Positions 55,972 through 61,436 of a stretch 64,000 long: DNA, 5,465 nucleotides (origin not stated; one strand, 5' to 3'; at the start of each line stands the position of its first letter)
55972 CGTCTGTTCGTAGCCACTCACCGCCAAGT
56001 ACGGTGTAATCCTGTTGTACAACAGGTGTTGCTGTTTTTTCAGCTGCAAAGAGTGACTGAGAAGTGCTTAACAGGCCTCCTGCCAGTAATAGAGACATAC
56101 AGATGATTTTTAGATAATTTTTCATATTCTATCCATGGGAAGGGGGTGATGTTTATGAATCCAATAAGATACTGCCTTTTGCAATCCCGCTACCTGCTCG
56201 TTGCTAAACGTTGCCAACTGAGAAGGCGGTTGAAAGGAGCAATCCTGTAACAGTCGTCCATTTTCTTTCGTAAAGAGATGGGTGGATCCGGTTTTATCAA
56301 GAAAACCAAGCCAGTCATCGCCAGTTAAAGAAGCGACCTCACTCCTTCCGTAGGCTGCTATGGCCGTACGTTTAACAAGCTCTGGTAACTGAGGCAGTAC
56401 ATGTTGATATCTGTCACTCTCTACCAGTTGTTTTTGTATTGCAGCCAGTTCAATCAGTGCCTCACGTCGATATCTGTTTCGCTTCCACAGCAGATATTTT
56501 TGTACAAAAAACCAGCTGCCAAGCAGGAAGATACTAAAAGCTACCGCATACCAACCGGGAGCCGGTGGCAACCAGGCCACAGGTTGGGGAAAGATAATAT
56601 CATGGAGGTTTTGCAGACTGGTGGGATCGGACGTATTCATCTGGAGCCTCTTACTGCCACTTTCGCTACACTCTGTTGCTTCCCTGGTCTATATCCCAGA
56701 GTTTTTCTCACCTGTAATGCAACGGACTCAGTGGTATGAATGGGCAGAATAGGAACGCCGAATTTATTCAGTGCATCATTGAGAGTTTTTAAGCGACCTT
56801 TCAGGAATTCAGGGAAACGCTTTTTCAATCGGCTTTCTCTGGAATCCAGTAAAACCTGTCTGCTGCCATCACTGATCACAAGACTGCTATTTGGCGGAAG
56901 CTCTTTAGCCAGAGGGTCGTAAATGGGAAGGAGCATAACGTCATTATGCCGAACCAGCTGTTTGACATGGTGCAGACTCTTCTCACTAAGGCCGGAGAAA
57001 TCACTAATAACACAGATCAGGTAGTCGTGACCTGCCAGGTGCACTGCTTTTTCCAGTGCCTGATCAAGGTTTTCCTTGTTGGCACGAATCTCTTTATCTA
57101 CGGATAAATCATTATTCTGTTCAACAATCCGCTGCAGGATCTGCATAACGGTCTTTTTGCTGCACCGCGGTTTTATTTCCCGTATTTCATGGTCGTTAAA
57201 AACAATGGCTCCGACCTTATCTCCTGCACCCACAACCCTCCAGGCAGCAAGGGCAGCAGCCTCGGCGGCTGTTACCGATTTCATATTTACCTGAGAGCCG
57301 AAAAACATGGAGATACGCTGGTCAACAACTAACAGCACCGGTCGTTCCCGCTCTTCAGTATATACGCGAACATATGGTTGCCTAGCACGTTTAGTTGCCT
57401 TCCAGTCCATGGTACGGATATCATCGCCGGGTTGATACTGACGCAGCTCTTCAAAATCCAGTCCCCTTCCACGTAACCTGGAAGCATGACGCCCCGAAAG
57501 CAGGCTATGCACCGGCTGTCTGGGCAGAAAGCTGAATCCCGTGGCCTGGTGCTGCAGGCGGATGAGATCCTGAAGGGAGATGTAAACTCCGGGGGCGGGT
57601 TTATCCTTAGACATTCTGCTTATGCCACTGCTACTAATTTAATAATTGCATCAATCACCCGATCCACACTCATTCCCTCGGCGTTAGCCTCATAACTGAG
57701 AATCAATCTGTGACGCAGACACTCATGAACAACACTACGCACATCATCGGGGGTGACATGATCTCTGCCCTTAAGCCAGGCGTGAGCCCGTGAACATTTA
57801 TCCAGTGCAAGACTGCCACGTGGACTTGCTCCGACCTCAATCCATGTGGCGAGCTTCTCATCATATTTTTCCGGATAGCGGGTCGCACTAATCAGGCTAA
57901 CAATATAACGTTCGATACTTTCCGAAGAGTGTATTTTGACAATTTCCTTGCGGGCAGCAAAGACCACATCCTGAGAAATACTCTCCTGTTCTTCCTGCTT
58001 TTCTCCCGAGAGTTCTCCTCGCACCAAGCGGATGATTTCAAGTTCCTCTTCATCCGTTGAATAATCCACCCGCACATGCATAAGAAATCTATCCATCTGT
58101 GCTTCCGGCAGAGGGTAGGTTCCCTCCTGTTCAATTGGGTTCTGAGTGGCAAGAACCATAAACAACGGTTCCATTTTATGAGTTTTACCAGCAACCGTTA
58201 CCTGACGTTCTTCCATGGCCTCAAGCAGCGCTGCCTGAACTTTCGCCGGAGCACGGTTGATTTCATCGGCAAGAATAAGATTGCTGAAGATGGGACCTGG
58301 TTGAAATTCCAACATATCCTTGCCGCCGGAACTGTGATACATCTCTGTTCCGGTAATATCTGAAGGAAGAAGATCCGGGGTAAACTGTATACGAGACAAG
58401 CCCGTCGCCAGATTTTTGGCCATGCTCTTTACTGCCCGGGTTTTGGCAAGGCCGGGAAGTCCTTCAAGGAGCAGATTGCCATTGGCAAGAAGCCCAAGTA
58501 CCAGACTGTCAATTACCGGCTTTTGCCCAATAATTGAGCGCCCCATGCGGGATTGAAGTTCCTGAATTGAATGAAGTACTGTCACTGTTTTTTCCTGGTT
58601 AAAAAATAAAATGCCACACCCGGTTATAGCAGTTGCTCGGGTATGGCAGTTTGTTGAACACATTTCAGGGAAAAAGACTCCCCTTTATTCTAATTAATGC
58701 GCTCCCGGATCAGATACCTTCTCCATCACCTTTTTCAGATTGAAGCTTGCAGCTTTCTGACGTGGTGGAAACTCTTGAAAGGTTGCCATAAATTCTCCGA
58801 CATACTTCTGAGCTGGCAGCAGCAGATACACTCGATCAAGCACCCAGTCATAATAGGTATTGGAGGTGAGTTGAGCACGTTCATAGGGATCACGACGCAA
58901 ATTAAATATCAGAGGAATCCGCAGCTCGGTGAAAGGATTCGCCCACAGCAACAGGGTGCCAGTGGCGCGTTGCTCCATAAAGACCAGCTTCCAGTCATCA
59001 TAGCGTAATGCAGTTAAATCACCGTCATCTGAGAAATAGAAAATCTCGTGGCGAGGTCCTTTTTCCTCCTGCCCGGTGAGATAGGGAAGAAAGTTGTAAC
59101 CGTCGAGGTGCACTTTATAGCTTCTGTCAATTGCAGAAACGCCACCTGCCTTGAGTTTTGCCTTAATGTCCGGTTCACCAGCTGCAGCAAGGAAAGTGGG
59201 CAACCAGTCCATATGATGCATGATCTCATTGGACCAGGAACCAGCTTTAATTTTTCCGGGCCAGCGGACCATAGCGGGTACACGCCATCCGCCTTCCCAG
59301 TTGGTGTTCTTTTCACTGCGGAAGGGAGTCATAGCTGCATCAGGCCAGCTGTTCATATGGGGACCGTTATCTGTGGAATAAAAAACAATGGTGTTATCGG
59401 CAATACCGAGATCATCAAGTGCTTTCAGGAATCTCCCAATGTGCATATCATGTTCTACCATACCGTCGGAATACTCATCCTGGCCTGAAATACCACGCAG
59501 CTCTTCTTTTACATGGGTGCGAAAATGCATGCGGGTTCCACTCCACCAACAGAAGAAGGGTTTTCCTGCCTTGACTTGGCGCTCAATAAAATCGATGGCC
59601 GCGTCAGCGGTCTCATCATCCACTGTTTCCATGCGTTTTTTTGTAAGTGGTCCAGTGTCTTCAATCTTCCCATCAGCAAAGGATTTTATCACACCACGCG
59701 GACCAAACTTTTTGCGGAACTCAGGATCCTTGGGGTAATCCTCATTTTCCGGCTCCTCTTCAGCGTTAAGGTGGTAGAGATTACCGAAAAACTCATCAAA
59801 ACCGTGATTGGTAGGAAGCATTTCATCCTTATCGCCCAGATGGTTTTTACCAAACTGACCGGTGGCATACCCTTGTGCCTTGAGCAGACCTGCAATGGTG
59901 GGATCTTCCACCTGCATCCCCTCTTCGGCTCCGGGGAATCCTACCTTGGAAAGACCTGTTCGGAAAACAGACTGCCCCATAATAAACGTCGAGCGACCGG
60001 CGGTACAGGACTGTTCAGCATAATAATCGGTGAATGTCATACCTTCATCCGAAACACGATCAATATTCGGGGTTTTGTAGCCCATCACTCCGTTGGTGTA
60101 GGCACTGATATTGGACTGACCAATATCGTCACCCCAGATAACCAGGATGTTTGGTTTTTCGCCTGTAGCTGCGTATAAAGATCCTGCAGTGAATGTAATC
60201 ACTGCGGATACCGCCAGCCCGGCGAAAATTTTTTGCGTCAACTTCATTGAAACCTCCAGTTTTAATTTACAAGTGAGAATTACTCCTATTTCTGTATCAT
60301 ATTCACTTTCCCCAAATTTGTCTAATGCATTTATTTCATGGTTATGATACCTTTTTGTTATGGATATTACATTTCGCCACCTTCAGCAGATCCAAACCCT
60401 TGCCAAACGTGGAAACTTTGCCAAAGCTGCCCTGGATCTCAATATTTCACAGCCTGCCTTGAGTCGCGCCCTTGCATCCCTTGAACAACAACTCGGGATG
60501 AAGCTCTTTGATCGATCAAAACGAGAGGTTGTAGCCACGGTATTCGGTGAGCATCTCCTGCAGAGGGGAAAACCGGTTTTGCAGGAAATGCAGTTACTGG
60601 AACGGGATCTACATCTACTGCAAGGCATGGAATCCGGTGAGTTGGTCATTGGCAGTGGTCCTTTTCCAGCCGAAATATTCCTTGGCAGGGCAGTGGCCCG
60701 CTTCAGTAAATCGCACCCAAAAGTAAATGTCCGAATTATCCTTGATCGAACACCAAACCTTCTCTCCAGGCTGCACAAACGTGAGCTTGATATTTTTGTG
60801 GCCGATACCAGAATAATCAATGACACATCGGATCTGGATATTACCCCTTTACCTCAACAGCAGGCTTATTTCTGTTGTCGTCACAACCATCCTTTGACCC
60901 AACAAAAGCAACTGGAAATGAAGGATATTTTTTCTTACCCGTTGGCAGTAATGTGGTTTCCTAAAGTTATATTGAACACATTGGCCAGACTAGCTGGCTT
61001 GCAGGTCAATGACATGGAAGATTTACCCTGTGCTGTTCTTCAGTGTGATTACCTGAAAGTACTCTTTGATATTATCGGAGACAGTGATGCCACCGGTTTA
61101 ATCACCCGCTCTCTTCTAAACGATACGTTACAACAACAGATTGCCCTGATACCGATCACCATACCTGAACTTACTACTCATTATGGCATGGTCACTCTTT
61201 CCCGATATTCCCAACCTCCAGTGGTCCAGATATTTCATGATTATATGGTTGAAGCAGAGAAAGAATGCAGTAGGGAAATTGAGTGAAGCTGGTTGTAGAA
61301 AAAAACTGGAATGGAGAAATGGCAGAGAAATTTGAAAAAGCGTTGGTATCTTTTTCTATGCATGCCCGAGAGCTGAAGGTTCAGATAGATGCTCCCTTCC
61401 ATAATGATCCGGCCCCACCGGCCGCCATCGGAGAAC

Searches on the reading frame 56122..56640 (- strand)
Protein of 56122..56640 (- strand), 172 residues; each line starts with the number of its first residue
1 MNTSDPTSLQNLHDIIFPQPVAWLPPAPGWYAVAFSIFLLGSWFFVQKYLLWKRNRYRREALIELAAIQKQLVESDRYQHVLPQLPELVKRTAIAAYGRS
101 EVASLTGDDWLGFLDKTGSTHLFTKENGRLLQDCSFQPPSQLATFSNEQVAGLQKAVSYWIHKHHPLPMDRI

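Call 51: search_protein_families(library=pfam, proteins=[window:56122-56640:-], max_evalue=0.00001)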
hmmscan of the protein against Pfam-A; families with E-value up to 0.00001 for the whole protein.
window:56122-56640:- (172 aa): 1 family
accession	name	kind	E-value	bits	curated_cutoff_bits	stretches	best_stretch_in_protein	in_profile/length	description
PF14316.11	DUF4381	-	8.8e-37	127.1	27.2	1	11-162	2-144/145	Domain of unknown function (DUF4381)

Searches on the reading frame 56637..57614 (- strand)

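Call 51: search_protein_families(library=pfam, proteins=[window:56637-57614:-], max_evalue=0.00001)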
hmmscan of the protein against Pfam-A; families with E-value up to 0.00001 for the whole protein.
window:56637-57614:- (325 aa): 1 family
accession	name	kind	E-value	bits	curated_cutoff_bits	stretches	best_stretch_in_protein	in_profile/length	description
PF01882.25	DUF58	-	7.5e-39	133.6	23.4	1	56-267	1-206/216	Protein of unknown function DUF58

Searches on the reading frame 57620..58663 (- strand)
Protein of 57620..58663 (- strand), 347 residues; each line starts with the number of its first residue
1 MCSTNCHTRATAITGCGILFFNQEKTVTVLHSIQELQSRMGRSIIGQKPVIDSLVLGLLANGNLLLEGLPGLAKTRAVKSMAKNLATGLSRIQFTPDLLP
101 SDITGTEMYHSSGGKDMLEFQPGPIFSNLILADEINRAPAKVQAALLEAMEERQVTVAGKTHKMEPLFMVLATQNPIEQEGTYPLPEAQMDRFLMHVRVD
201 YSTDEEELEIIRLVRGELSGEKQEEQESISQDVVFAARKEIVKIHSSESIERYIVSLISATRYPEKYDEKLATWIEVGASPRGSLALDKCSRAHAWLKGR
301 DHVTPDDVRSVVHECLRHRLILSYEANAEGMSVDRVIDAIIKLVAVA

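Call 51: search_protein_families(library=pfam, proteins=[window:57620-58663:-], max_evalue=0.00001)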
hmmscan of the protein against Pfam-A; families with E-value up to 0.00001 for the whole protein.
window:57620-58663:- (347 aa): 4 families
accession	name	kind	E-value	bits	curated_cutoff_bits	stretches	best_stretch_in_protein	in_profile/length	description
PF07726.17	AAA_3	-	9.9e-62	207.1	27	1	64-195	2-131/131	ATPase family associated with various cellular activities (AAA)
PF17863.7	AAA_lid_2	-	3.8e-21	75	22.7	1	275-339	9-73/74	AAA lid domain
PF20030.5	bpMoxR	-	4.3e-16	59.1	27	1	33-232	3-198/205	MoxR domain in the MoxR-vWA-beta-propeller ternary systems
PF07728.20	AAA_5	-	1.8e-12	47.8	22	1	63-193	1-139/139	AAA domain (dynein-related subfamily)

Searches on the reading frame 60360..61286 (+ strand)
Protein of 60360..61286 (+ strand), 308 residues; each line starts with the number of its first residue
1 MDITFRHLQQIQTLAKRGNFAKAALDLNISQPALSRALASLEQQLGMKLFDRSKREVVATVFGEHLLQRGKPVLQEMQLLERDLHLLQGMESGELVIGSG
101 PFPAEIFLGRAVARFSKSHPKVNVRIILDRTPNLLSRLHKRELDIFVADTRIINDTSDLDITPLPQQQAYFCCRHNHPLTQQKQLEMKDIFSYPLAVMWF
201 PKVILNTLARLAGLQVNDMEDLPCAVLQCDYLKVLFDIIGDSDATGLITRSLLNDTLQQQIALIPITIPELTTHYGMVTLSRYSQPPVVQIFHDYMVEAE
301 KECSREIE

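Call 51: search_protein_families(library=pfam, proteins=[window:60360-61286:+], max_evalue=0.00001)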
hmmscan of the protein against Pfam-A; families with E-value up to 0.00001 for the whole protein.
window:60360-61286:+ (308 aa): 2 families
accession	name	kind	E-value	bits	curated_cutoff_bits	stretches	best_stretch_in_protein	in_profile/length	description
PF03466.25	LysR_substrate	-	1.7e-24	86.8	28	1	89-299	2-207/209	LysR substrate binding domain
PF00126.33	HTH_1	-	1.5e-18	67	26.6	1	5-64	1-60/60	Bacterial regulatory helix-turn-helix protein, lysR family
